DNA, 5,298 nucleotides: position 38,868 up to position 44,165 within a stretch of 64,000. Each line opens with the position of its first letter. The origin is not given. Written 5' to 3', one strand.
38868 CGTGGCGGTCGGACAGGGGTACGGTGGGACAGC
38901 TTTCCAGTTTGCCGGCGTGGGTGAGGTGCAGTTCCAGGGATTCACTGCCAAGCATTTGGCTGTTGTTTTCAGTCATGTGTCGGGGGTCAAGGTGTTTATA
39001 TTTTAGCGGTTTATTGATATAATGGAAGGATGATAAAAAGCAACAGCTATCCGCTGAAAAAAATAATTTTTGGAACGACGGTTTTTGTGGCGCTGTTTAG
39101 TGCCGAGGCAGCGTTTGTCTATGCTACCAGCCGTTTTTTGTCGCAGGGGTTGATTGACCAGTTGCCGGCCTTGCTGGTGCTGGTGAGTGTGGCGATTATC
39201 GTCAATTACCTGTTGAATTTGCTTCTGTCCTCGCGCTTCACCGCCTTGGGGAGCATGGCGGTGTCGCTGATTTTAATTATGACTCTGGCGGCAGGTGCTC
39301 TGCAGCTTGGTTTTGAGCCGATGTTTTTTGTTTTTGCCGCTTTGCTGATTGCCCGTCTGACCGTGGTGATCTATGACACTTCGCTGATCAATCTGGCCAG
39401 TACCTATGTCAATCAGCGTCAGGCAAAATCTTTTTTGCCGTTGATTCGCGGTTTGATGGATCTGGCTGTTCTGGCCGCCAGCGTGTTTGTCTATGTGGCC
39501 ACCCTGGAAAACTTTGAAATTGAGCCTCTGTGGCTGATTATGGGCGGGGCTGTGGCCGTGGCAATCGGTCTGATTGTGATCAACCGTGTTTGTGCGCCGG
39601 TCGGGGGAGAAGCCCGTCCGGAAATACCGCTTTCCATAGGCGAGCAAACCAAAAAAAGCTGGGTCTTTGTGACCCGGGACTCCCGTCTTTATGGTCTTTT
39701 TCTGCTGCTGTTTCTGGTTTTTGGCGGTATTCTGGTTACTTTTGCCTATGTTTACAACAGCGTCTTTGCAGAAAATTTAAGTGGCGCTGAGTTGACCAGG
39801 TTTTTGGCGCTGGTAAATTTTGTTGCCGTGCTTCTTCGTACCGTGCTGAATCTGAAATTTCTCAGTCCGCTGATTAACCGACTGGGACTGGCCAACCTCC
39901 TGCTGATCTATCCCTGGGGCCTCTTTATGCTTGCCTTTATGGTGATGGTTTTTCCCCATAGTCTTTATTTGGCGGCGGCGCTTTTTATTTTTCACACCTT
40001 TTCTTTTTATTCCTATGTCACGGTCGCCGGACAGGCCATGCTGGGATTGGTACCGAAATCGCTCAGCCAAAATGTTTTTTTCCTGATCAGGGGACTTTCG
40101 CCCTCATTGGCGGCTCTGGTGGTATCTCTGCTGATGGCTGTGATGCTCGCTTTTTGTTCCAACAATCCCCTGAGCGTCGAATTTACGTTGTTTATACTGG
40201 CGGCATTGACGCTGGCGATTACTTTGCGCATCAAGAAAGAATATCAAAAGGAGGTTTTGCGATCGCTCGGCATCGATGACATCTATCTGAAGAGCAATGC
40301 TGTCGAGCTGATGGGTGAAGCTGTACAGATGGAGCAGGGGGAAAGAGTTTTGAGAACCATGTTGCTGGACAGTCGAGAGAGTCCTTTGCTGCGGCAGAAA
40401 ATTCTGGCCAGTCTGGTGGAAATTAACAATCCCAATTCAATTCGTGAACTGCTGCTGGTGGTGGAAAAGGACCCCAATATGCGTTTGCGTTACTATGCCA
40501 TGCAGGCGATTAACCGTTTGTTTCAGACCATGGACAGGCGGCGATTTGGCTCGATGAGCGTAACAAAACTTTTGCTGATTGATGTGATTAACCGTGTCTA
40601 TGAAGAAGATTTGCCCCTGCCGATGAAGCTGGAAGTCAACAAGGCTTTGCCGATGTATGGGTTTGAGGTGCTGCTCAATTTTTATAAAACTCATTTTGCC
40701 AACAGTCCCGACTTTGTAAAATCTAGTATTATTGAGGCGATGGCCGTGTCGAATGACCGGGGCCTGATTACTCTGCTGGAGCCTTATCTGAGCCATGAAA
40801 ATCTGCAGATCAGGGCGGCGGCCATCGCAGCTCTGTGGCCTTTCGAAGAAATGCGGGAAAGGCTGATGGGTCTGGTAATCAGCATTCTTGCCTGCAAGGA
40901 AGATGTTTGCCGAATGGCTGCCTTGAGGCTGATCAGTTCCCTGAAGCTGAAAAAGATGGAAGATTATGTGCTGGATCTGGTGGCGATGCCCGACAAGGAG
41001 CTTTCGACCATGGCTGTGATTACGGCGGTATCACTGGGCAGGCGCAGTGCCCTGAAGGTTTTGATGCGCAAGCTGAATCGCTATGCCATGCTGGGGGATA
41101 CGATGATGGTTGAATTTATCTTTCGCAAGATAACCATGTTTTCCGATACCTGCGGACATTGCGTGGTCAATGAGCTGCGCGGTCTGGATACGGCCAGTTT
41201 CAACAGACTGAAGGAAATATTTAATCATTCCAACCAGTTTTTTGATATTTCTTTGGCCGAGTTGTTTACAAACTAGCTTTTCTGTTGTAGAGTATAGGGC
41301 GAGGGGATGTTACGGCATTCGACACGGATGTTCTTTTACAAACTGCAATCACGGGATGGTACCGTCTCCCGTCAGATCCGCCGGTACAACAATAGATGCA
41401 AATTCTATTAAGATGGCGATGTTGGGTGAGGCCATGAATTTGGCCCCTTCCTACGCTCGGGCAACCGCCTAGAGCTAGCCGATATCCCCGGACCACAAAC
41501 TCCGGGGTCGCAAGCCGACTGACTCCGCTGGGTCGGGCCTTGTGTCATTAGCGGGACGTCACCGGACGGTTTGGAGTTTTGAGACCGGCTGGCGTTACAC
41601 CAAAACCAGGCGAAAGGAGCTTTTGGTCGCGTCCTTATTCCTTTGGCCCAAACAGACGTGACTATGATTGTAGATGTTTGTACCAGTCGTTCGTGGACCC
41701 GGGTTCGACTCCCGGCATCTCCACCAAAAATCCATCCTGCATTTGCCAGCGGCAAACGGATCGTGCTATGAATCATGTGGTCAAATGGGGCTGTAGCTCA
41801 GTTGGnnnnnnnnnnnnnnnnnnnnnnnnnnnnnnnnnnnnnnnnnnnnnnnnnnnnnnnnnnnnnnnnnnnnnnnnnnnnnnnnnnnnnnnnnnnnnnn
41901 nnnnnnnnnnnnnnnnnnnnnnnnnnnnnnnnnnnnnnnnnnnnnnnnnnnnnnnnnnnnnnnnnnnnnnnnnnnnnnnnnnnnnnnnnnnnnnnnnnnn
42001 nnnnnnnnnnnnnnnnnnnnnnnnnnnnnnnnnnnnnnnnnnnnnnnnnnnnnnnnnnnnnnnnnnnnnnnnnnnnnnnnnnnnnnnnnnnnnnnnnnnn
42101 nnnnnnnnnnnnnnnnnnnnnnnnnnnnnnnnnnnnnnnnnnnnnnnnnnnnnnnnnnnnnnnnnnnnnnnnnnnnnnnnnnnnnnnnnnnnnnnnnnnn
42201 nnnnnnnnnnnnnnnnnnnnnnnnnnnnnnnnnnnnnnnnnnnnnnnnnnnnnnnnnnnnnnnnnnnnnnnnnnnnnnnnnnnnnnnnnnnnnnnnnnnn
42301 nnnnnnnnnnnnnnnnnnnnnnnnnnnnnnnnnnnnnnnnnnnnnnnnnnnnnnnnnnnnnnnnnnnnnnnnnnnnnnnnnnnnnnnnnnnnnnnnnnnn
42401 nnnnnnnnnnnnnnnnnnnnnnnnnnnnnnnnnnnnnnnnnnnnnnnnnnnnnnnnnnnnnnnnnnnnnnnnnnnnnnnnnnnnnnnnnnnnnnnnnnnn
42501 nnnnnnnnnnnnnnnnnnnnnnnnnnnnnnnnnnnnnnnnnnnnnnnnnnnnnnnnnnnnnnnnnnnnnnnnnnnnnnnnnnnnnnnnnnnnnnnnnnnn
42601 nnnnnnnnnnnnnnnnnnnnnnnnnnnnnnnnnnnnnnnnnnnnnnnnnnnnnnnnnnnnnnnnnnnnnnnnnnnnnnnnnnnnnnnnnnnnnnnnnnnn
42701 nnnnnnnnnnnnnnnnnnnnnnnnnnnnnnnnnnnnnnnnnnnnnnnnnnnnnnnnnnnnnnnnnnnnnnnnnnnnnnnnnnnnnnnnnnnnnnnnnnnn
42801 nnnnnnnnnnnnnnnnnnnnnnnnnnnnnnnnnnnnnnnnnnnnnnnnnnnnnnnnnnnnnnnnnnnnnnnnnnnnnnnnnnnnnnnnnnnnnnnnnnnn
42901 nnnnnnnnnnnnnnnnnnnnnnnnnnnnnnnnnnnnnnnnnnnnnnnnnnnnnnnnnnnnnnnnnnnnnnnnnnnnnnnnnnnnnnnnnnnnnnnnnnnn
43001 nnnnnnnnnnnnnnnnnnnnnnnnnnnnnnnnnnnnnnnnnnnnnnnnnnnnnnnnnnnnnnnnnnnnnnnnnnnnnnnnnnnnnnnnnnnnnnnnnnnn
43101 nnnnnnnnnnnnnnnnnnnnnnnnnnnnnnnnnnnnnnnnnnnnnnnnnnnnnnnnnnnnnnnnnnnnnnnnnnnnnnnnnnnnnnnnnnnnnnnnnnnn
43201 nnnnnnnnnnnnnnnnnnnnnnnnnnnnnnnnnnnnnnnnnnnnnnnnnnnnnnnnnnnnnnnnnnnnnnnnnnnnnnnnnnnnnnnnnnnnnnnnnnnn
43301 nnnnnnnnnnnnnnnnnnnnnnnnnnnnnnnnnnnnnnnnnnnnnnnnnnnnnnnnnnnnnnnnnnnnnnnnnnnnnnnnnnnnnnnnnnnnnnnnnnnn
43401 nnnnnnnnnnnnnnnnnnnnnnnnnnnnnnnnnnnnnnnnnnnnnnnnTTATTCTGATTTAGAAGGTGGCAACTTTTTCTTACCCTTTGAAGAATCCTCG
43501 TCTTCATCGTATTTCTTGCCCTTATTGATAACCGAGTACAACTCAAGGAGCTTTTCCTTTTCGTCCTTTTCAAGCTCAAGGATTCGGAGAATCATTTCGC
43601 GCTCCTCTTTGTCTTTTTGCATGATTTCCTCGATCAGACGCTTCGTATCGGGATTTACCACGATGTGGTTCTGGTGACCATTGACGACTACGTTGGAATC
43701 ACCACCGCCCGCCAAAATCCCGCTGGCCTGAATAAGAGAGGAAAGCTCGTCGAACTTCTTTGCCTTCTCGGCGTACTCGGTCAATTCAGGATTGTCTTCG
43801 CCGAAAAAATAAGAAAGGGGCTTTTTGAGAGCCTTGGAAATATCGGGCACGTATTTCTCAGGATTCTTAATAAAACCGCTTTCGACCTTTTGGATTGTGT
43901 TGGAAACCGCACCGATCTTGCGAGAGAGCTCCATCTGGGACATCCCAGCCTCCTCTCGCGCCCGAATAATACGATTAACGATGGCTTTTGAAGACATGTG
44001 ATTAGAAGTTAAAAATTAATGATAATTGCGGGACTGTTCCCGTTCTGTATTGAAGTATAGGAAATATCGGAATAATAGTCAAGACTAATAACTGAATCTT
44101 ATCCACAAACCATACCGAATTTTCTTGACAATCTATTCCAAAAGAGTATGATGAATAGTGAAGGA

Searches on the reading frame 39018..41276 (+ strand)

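Call 76: search_protein_families(library=pfam, max_evalue=0.001, proteins=[window:39018-41276:+])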
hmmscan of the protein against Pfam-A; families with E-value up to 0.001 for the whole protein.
window:39018-41276:+ (752 aa): 1 family
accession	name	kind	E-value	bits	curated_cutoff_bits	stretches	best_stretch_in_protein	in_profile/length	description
PF13646.12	HEAT_2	-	5.8e-10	39.8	27.7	0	420-498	12-87/88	HEAT repeats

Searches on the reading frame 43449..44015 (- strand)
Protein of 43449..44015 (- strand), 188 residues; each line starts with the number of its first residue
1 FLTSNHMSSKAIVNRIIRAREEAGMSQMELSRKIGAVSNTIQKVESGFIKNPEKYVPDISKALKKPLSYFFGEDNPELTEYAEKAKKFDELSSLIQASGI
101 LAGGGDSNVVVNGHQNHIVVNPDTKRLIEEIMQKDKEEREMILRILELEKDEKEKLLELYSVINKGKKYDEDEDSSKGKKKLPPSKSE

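Call 76: search_protein_families(library=pfam, max_evalue=0.001, proteins=[window:43449-44015:-])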
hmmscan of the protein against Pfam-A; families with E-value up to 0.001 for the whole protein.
window:43449-44015:- (188 aa): 1 family
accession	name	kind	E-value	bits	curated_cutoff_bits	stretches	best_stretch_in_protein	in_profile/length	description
PF01381.28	HTH_3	-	0.00013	22.4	23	1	17-69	2-54/55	Helix-turn-helix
